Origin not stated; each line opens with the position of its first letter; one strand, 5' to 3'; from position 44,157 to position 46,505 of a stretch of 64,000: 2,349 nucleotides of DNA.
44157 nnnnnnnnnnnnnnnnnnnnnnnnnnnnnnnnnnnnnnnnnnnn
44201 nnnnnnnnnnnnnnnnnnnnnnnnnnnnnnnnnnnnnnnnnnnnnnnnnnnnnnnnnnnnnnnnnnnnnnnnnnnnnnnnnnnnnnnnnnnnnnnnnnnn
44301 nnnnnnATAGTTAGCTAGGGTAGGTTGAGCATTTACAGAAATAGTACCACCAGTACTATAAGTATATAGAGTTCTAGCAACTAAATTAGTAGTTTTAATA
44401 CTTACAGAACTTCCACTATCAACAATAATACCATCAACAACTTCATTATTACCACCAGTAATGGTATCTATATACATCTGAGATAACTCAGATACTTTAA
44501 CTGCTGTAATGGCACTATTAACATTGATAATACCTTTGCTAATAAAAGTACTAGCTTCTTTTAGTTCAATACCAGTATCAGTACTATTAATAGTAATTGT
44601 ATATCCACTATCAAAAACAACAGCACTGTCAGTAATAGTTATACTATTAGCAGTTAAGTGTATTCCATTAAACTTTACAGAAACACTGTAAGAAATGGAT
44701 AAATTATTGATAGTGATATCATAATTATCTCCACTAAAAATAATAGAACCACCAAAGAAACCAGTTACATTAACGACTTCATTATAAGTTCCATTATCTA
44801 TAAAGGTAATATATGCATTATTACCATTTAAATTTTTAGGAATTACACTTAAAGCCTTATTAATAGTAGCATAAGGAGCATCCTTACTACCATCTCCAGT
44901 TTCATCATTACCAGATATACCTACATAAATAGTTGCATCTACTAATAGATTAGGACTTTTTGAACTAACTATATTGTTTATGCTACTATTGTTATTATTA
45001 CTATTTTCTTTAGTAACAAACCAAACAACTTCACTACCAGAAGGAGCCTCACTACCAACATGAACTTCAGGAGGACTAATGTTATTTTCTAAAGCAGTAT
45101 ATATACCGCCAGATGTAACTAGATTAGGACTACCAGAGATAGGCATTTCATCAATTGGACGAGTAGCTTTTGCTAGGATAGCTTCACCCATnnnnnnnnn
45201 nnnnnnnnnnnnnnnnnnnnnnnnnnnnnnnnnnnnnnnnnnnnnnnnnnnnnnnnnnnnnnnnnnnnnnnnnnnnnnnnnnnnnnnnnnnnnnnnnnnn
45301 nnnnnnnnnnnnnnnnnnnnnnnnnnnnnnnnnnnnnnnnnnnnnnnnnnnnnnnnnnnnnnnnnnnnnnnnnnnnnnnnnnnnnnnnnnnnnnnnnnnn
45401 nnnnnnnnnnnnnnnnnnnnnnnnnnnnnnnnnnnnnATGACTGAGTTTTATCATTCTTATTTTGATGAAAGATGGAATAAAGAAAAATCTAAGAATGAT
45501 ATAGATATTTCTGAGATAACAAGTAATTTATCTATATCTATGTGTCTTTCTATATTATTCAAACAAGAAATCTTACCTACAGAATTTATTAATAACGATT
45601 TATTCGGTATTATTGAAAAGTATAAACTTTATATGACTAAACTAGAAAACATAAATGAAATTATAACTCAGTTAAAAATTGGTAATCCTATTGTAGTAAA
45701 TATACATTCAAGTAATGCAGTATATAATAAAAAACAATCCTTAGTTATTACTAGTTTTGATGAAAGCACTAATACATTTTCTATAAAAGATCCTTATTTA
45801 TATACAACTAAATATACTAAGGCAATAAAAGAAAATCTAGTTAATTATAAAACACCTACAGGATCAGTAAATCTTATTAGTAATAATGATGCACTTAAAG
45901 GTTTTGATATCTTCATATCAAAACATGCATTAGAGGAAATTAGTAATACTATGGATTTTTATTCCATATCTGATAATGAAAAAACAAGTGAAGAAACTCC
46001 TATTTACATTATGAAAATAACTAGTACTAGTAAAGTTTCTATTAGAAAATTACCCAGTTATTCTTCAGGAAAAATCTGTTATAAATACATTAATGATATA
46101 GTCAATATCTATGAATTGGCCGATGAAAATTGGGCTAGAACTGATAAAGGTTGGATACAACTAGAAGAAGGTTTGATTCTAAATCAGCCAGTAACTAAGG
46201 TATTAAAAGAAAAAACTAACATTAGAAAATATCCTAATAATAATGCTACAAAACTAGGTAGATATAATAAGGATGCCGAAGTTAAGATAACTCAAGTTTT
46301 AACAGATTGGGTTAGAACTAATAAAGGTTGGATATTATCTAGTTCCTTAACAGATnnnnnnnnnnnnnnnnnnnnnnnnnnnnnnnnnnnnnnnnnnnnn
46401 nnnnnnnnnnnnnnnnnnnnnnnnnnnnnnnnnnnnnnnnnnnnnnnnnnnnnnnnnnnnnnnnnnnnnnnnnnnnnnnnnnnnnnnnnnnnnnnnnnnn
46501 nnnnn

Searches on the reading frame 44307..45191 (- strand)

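Call 36: search_protein_families(library=phrogs, proteins=[window:44307-45191:-], max_evalue=0.00001)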
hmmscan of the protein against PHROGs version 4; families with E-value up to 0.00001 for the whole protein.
window:44307-45191:- (295 aa): 1 family
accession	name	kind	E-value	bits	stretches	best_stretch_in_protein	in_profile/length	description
phrog_4577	-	tail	5.5e-15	56.4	1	61-173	100-207/340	tail protein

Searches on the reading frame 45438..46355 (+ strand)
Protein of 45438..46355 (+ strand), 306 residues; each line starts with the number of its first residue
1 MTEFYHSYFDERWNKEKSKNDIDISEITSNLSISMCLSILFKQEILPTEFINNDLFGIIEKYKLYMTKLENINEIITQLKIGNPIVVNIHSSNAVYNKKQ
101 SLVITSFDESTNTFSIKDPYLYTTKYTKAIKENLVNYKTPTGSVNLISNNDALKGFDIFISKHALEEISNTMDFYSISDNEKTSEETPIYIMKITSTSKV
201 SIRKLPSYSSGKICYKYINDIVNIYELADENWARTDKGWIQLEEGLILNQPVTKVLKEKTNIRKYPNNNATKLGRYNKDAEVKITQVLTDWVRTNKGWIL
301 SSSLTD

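Call 36: search_protein_families(library=phrogs, proteins=[window:45438-46355:+], max_evalue=0.00001)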
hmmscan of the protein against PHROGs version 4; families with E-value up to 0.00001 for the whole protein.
window:45438-46355:+ (306 aa): 1 family
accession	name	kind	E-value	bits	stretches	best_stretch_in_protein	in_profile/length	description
phrog_18955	-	unknown function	2.5e-10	40.6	0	181-243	198-259/483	-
